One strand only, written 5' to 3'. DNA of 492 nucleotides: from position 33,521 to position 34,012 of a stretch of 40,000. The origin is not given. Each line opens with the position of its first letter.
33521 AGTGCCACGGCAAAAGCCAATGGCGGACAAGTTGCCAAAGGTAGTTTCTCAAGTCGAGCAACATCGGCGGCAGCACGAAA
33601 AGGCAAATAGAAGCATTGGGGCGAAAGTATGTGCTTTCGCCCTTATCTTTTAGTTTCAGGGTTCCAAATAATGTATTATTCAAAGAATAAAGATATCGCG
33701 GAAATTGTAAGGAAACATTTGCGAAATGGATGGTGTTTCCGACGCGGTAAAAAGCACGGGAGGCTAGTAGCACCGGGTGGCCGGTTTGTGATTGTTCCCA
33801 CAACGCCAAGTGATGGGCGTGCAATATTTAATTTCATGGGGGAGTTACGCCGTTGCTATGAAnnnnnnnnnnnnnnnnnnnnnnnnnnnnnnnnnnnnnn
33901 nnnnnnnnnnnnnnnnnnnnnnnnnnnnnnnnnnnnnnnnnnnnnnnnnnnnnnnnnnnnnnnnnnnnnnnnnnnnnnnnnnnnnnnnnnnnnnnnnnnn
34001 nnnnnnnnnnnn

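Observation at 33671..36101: Overlapping HicA-like / giant TPR-ankyrin gene pair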

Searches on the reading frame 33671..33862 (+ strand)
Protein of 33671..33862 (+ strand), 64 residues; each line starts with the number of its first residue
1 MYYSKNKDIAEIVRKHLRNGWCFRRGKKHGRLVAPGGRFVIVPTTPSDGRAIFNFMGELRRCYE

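Call 3: search_protein_families(library=pfam, proteins=[window:33671-33862:+], max_evalue=1)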
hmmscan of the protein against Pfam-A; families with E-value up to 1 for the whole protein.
seq(64 aa): 0 families

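Call 4: search_protein_families(library=ncbifam, proteins=[window:33671-33862:+], max_evalue=1)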
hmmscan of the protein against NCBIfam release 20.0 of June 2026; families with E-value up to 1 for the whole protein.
seq(64 aa): 0 families

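Call 5: search_protein_families(library=padloc, proteins=[window:33671-33862:+], max_evalue=1)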
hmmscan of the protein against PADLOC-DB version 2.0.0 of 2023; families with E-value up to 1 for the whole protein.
seq(64 aa): 1 family
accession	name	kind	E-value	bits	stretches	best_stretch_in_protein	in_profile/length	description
PDLC02910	HicA-like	-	5.2e-23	78.7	1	2-61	2-60/61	-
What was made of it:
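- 33671..33865 (+): HicA-like gene: 64 aa, pI 10.4, dsRBD-like a-b-b-b-a fold, invariant His29 in the motif G-x-x-H-G-K-L, and the motif VP-x-TPSD-x-RA-x-x-NF. PADLOC PDLC02910 'HicA-like' E=5.2e-23 over the full length (call 5).
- On PADLOC viperin-associated 'HicA-like' accessory: E=5.2e-23, positions 2-60 of 61 (call 5).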

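Call 10: find_homologous_proteins(query=window:33671-33862:+)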
Query seq(64 aa) (64 aa): 6 proteins with E <= 0.001 among 6 candidates.
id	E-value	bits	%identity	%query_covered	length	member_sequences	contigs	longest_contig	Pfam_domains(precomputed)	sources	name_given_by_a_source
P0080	9.2e-31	122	81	98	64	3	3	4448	-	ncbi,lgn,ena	-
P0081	8.9e-27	110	76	98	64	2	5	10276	-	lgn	-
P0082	5.8e-25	104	77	95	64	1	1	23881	-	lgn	-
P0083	1.0e-23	100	71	98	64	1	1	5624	-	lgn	-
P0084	4.6e-23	98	67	100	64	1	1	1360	-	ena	-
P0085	5.7e-23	98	64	100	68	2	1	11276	-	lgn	-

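Call 20: search_solved_structures(query=window:33671-33862:+, max_evalue=10, show_alignments=2)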
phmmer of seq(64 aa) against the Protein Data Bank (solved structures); distinct sequences matched with E-value up to 10: 1.
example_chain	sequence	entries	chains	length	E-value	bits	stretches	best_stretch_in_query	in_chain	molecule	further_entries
6igb_A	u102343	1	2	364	1.6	12.3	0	33-53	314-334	Periplasmic gluconolactonase, PpgL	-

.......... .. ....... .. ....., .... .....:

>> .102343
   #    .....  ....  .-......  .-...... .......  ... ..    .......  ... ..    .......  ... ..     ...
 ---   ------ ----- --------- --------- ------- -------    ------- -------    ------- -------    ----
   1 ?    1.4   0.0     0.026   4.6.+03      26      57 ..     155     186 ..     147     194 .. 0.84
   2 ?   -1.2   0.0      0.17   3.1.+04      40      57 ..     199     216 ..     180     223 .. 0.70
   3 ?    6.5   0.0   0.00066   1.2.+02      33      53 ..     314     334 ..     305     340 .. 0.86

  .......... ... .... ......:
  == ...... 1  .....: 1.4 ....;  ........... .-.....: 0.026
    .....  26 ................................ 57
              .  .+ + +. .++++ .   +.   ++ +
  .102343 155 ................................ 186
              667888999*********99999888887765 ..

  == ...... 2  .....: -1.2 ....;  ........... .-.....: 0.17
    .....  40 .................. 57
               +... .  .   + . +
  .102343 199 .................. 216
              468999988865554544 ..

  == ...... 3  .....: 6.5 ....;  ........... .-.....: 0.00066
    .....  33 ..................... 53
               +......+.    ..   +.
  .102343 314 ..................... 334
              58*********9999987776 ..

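Call 36: find_homologous_proteins(query=A3, max_evalue=10)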
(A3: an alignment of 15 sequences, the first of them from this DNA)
Query A3 (15 sequences) (64 aa, profile of the alignment): 290 proteins with E <= 10 among 415 candidates; the best 120 are listed.
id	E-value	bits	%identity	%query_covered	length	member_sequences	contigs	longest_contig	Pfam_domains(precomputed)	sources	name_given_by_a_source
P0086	7.3e-31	123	53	97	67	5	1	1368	-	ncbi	-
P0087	1.5e-30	122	49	95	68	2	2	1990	-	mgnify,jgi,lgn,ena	mgnify:CR=1 FL=1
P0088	2.4e-30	122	52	97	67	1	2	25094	-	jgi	-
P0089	2.7e-30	121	50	97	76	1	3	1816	-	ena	-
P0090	3.0e-30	121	50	97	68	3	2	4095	-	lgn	-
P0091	3.4e-30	121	52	95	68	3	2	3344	-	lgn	-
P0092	3.7e-30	121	51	95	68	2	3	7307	-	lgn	-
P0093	4.4e-30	121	50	97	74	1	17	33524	-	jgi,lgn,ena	-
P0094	4.4e-30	121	50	97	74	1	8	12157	-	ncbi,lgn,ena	-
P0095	5.3e-30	121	52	97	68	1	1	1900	-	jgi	jgi:hypothetical protein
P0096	5.4e-30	121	50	97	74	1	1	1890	-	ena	-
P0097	5.4e-30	121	50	97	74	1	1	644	-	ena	-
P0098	5.8e-30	120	51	95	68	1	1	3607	-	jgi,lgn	-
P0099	5.8e-30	120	50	97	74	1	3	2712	-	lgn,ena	-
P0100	5.8e-30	120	52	95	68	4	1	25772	-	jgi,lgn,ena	-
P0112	8.6e-30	120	50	97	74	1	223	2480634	-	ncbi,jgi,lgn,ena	jgi:predicted RNA binding protein YcfA (HicA-like mRNA interferase family)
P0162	6.2e-29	117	55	94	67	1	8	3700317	-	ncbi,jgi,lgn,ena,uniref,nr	ncbi:hypothetical protein [Ralstonia pickettii]|jgi:hypothetical protein|uniref:hypothetical protein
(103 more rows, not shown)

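Call 38: find_encoding_contigs(protein=P0112, flank=10000, max_places=4)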
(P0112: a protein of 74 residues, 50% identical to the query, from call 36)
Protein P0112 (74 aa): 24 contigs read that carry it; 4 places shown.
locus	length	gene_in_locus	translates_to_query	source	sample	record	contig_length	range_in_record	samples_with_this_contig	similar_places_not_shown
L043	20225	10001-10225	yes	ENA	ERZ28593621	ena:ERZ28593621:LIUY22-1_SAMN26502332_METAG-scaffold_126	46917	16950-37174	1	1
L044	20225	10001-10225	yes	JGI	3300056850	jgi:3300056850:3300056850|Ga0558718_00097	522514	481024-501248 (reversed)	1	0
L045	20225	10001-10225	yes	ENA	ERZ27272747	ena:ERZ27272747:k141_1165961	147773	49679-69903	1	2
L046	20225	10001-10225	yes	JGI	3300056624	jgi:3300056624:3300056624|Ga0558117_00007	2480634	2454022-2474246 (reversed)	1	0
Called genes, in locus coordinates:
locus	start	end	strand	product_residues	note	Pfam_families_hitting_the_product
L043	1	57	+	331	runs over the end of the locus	PF20553:Methyltransf_35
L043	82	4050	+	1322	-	PF00271:Helicase_C (faint)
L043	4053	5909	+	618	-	PF09369:MZB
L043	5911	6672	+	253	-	PF13091:PLDc_2, PF00614:PLDc (weak)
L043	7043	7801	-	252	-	PF13443:HTH_26 (weak)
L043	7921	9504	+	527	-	PF00004:AAA, PF07728:AAA_5 (faint)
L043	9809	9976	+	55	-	PF04927:SMP (weak), PF06140:Ifi-6-16 (weak)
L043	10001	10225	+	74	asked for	-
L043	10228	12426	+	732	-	PF13637:Ank_4 (faint), PF00023:Ank (faint), PF13606:Ank_3 (faint), PF12796:Ank_2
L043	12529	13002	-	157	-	-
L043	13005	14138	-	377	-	-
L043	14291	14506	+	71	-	PF13560:HTH_31, PF01381:HTH_3, PF13443:HTH_26 (weak)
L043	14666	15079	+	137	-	PF01527:HTH_Tnp_1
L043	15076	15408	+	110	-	PF05717:TnpB_IS66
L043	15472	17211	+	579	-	PF13007:LZ_Tnp_IS66, PF13005:zf-IS66, PF03050:DDE_Tnp_IS66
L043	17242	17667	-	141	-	PF19581:Glyoxalase_7, PF00903:Glyoxalase (weak)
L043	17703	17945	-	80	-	-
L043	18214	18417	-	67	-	-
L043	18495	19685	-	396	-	PF12698:ABC2_membrane_3, PF01061:ABC2_membrane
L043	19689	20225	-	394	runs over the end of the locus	PF12698:ABC2_membrane_3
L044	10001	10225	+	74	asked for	-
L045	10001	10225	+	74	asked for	-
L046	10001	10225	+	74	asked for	-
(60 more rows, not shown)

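Call 39: find_encoding_contigs(protein=P0162, flank=10000, max_places=3)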
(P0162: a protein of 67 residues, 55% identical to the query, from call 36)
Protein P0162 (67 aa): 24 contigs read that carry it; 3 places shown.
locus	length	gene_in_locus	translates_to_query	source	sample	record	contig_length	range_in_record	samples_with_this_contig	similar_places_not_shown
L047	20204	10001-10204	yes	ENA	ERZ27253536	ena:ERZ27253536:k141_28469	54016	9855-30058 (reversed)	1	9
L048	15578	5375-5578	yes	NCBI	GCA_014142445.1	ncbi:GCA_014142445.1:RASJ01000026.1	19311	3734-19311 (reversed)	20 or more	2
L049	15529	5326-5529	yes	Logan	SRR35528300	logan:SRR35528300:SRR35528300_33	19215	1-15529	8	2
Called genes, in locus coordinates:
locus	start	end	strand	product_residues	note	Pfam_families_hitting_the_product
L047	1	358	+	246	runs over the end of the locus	PF00072:Response_reg, PF00486:Trans_reg_C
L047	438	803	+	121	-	PF02311:AraC_binding (weak), PF07883:Cupin_2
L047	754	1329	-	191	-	-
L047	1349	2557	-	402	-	PF00890:FAD_binding_2 (faint), PF01266:DAO (faint), PF01494:FAD_binding_3, PF13450:NAD_binding_8 (weak)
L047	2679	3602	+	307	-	PF00126:HTH_1, PF03466:LysR_substrate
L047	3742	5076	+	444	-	PF00083:Sugar_tr, PF07690:MFS_1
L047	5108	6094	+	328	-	PF24827:AstE_AspA_cat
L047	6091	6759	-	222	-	PF00440:TetR_N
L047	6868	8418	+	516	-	PF01946:Thi4 (faint), PF07992:Pyr_redox_2 (weak), PF13450:NAD_binding_8, PF00743:FMO-like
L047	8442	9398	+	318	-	PF00561:Abhydrolase_1, PF12146:Hydrolase_4, PF12697:Abhydrolase_6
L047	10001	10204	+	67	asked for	-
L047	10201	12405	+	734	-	PF00023:Ank (faint), PF13637:Ank_4 (faint), PF12796:Ank_2 (weak), PF13606:Ank_3 (faint), PF12796:Ank_2 (weak)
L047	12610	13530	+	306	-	PF26109:WHD_BrxR, PF13280:WYL, PF26107:BrxR_CTD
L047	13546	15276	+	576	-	PF03235:GmrSD_N, PF07510:GmrSD_C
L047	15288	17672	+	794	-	PF12161:HsdM_N, PF02384:N6_Mtase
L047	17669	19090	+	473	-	PF01420:Methylase_S (faint)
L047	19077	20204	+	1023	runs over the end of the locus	PF04313:HSDR_N, PF00270:DEAD (weak), PF04851:ResIII, PF18766:SWI2_SNF2, PF22679:T1R_D3-like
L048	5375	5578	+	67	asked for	-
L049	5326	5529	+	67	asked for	-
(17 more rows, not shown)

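Call 43: search_protein_families(library=pfam, alignment_id=A4, max_evalue=10)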
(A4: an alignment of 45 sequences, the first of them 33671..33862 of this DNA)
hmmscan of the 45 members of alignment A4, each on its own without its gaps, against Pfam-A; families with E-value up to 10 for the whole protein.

A. member 1, window:33671-33862:+ (64 aa): 0 families

B. families by the number of members that match (of 45 scanned): 8 families
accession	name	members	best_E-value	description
PF07927.17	HicA_toxin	21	0.00021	HicA toxin of bacterial toxin-antitoxin,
PF12375.13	DUF3653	4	0.078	Phage protein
PF00465.25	Fe-ADH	3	0.055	Iron-containing alcohol dehydrogenase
PF08001.16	CMV_US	2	0.027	CMV US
PF18514.6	MDY2_C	2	0.054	Ubiquitin-like protein MDY2, C-terminal domain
PF10945.13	CBP_BcsR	1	0.0031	Cellulose biosynthesis protein BcsR-like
PF13099.11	DUF3944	1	0.18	Domain of unknown function (DUF3944)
PF23792.1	CD1375-like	1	0.27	CD1375-like protein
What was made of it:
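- On HicA toxin family (Pfam PF07927; dsRBD-like fold): The window protein has no Pfam or NCBIfam hit (calls 3, 4, 43). Of 45 family members, 21 give only sub-threshold hits (best E=2e-4, call 43).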

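Call 44: search_solved_structures(query=A4, max_evalue=10, show_alignments=4)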
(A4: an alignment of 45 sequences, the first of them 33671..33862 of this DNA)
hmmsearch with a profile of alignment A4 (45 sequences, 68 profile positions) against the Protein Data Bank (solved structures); distinct sequences matched with E-value up to 10: 8.
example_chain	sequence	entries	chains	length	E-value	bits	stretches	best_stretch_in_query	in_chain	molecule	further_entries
1fbs_A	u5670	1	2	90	0.061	16.2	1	2-36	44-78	HEAT SHOCK FACTOR PROTEIN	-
1fbq_A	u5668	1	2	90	0.066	16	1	2-36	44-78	HEAT SHOCK FACTOR PROTEIN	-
3hts_B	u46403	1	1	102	0.071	15.9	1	2-36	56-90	HEAT SHOCK TRANSCRIPTION FACTOR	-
1fbu_A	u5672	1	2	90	0.072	15.9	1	2-36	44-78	HEAT SHOCK FACTOR PROTEIN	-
1fyk_A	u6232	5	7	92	0.074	15.9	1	2-36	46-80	HEAT SHOCK FACTOR PROTEIN | HEAT SHOCK TRANSCRIPTION PROTEIN | HEAT-SHOCK TRANSCRIPTION FACTOR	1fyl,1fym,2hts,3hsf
5ikj_B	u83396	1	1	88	1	12.2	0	22-44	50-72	Cryptic loci regulator protein 1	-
7k1r_A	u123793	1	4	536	1.6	11.6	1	14-34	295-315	Beta xylosidase GH43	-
8uws_C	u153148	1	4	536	1.6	11.6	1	14-34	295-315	Beta-xylosidase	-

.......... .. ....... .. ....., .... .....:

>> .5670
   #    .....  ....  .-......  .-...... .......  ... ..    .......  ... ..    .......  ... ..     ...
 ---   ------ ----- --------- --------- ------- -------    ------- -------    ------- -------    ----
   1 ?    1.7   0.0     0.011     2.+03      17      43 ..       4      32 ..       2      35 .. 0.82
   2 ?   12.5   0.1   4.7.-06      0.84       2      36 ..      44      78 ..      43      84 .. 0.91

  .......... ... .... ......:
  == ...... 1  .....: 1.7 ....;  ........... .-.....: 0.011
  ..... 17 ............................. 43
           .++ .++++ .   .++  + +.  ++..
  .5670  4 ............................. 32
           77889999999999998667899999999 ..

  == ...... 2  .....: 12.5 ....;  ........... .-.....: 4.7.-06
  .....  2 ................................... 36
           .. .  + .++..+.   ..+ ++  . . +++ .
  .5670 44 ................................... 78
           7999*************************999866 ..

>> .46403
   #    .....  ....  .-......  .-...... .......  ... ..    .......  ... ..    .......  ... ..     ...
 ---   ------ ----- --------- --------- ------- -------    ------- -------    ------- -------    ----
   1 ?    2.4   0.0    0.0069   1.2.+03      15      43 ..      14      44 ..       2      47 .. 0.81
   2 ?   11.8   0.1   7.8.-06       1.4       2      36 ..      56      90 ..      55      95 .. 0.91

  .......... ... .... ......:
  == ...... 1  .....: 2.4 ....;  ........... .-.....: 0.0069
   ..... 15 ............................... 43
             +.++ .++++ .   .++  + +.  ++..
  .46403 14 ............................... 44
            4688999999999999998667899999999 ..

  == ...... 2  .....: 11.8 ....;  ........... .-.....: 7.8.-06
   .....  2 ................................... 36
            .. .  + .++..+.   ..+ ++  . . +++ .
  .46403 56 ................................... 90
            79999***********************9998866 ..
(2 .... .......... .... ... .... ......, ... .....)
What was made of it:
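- On HicA toxin family (Pfam PF07927; dsRBD-like fold): The profile search against PDB sequences finds no HicA (call 44).
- Tried and rejected: The profile search gave only marginal heat-shock-factor winged-helix hits (E~0.06, call 44).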

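Call 48: predict_structure(alignment_id=A4)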
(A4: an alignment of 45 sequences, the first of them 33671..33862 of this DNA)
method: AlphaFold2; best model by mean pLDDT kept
length: 64 residues; sequences in the alignment: 45
mean_pLDDT: 89.7   pTM: 0.75
mean pLDDT of the five models: 89.7, 88.7, 86.5, 83.7, 74.5
residues with pLDDT >= 90: 42; 70-90: 21; 50-70: 1; < 50: 0
segments of 3 or more residues with pLDDT < 50: none
pLDDT, mean of each block of 10 residues (from residue 1): 86 94 90 94 85 91 83
secondary structure, 60 per line:
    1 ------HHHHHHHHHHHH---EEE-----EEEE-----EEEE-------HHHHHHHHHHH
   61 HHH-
elements in order: H7-18 E22-24 E30-33 E39-42 H50-63
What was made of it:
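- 33671..33865 (+): AF2 pLDDT 89.7 with topology H7-18, E22-24, E30-33, E39-42, H50-63 (call 48).
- On HicA toxin family (Pfam PF07927; dsRBD-like fold): AF2 pLDDT 89.7 with topology H-E-E-E-H (call 48).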

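Call 51: fold_search(model_id=the predicted structure, library=pdb)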
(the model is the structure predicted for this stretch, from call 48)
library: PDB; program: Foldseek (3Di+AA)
matches with E <= 10: 979; with E <= 0.001: 0
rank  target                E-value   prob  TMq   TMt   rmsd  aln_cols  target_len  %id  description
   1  1whz                  2.0e-01  0.84  0.53  0.49   2.8        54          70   26  Crystal structure of a hypothetical protein from thermus thermophilus HB8 (released 2004-11-28)
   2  5yrz_B                2.2e-01  0.93  0.56  0.60   2.4        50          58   18  Toxin-Antitoxin complex from Streptococcus pneumoniae (released 2018-05-23)
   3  8ryd_D                2.9e-01  0.51  0.43  0.16   5.7        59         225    7  AzeJ in complex with SAH from Pseudomonas aeruginosa (released 2025-01-01)
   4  9n4y_d                2.9e-01  0.18  0.27  0.05   9.8        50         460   16  CryoEM structure of a filamentous soluble pyridine nucleotide transhydrogenase (released 2025-07-16)
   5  3zdn_A                2.9e-01  0.13  0.26  0.05  12.5        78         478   10  D11-C mutant of monoamine oxidase from Aspergillus niger (released 2013-10-09)
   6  6xck_A                3.5e-01  0.63  0.42  0.28   3.5        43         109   12  Crystal structure of C-As lyase with mutation K105E (released 2021-06-16)
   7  5hcw_A                3.5e-01  0.60  0.44  0.29   3.3        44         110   11  Crystal structure of C-As lyase with mutations Y100H and V102F (monoclinic form) (released 2017-01-18)
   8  8ryd_A                3.5e-01  0.47  0.43  0.15   5.8        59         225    7  AzeJ in complex with SAH from Pseudomonas aeruginosa (released 2025-01-01)
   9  9n4y_n                3.5e-01  0.16  0.27  0.05   9.8        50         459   16  CryoEM structure of a filamentous soluble pyridine nucleotide transhydrogenase (released 2025-07-16)
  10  6xa0_A                3.8e-01  0.57  0.42  0.27   3.4        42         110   14  Crystal structure of C-As lyase with mutation K105R with Ni(II) (released 2021-06-09)
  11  7wi3_E                3.8e-01  0.47  0.40  0.34   8.0        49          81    6  Cryo-EM structure of E.Coli FtsH-HflkC AAA protease complex (released 2022-06-01)
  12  8ryf_A                3.8e-01  0.47  0.43  0.15   5.7        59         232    7  AzeJ in complex with MTA and AZE from Pseudomonas aeruginosa (P4(2)22) (released 2025-01-01)
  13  9n4y_g                3.8e-01  0.16  0.27  0.05   9.8        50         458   16  CryoEM structure of a filamentous soluble pyridine nucleotide transhydrogenase (released 2025-07-16)
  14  3zdn_B                3.8e-01  0.13  0.26  0.05  12.5        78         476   10  D11-C mutant of monoamine oxidase from Aspergillus niger (released 2013-10-09)
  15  8ryf_B                4.0e-01  0.44  0.43  0.16   5.8        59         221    7  AzeJ in complex with MTA and AZE from Pseudomonas aeruginosa (P4(2)22) (released 2025-01-01)
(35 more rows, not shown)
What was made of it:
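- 33671..33865 (+): The top Foldseek PDB hits are 1whz and 5yrz_B (HicA), with 6hpb_A at rank 17 (call 51).
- The structural E-values are weak (0.2-0.5) because the protein is tiny (calls 43, 51).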

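Call 54: search_protein_families(library=padloc, proteins=[L043:7921-9504:+, L043:7043-7801:-, L043:12529-13002:-, L043:13005-14138:-, L043:10228-12426:+, L043:9809-9976:+, L047:10201-12405:+], max_evalue=0.1)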
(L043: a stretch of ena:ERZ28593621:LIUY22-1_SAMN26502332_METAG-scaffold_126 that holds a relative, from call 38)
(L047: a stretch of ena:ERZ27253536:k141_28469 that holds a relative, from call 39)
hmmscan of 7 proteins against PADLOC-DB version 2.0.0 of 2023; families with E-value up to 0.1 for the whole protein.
L043:7921-9504:+ (527 aa): 11 families
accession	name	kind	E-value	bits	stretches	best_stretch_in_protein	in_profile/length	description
PDLC00915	TRIP13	-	9.5e-07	26.5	1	299-463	66-232/302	TRIP13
PDLC02196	IetA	-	9.7e-06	23.2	1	297-374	123-191/374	-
PDLC04606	PDC-M37B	-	6.8e-05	20.2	1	299-377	177-258/390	-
PDLC04231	IetA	-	0.00038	18.3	1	271-451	91-253/262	-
PDLC04232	IetA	-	0.0013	16.2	1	298-327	118-147/330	-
PDLC02195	IetA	-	0.0014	16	1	299-334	140-175/395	-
PDLC03838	DolB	-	0.0037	14.6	1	299-376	169-242/375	-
PDLC04605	PDC-M37B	-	0.0047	14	1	278-376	288-387/518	-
PDLC02496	BrxF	-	0.021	12.8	1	291-329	15-54/158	BrxF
PDLC02881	DpdH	-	0.048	9.5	1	298-328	66-96/1071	DpdH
PDLC03863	LmuB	-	0.056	10.1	0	70-116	279-329/610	-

L043:7043-7801:- (252 aa): 0 families

L043:12529-13002:- (157 aa): 0 families

L043:13005-14138:- (377 aa): 0 families

L043:10228-12426:+ (732 aa): 3 families
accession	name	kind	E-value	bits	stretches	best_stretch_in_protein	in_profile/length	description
PDLC04783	PDC-M72A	-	3.8e-13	47.5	2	460-562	265-359/392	-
PDLC02908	Ankyrin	-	3e-05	20.5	1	462-569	740-839/880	-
PDLC02233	AbiEi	-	0.018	12.6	1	516-563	69-120/214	AbiEi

L043:9809-9976:+ (55 aa): 0 families

L047:10201-12405:+ (734 aa): 2 families
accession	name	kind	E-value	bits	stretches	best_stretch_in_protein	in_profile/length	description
PDLC04783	PDC-M72A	-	2e-08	31.9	2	462-571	265-365/392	-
PDLC02908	Ankyrin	-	1.8e-06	24.5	1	624-726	687-785/880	-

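Call 64: search_protein_families(library=pfam, proteins=[L043:12529-13002:-, L043:13005-14138:-], max_evalue=0.01)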
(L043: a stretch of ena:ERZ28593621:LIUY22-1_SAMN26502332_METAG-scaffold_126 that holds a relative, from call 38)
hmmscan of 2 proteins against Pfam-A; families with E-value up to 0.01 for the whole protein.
L043:12529-13002:- (157 aa): 0 families

L043:13005-14138:- (377 aa): 0 families
